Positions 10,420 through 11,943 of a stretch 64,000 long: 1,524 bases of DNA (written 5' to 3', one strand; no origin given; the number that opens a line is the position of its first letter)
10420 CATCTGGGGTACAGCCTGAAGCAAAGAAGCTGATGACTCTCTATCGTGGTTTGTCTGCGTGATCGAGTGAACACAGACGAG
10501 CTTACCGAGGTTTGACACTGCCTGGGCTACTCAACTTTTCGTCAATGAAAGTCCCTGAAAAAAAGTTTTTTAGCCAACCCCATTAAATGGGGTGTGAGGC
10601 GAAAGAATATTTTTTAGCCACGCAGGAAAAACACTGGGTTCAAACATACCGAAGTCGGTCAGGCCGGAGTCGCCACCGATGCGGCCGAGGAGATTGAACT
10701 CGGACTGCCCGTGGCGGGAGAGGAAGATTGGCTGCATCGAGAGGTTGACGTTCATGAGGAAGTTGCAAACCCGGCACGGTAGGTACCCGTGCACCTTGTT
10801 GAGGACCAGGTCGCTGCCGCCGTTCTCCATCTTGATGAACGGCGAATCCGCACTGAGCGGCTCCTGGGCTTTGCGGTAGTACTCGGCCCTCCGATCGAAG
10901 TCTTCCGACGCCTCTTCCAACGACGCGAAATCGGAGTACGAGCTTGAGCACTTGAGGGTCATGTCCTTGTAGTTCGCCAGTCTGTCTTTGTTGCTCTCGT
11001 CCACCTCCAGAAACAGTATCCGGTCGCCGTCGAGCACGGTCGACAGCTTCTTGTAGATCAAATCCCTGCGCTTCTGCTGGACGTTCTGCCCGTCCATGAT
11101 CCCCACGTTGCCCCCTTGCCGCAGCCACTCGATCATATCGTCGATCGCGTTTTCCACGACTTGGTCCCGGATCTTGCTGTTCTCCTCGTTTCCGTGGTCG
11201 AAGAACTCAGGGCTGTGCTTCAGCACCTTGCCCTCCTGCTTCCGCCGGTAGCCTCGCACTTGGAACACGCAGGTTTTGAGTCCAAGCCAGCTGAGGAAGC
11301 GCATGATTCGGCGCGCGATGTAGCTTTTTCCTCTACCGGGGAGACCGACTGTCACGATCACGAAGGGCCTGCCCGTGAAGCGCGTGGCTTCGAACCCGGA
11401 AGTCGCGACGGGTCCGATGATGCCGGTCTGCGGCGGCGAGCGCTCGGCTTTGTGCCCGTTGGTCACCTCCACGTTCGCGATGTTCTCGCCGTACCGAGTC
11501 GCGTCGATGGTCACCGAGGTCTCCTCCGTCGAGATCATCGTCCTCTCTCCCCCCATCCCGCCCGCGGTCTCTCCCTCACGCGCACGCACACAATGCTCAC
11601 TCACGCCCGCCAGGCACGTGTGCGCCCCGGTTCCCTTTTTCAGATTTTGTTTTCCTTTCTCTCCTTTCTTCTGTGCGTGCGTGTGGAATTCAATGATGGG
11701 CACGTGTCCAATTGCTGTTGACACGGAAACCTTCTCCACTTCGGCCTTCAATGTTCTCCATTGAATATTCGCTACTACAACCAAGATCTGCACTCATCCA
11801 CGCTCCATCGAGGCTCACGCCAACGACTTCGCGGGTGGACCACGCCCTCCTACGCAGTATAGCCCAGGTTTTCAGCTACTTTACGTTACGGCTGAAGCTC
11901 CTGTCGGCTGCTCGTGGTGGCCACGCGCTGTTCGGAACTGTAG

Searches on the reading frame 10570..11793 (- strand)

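Call 36: search_protein_families(library=pfam, proteins=[window:10570-11793:-], max_evalue=0.001)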
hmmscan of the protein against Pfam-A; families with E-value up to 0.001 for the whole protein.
window:10570-11793:- (407 aa): 3 families
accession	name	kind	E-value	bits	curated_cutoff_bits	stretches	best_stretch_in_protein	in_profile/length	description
PF01591.24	6PF2K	-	4.8e-46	157.3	27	1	137-351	7-221/223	6-phosphofructo-2-kinase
PF13671.12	AAA_33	-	0.00075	20.3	27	0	145-248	1-90/143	AAA domain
PF13238.12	AAA_18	-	0.00093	20.1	29.4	0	146-264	1-99/128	AAA domain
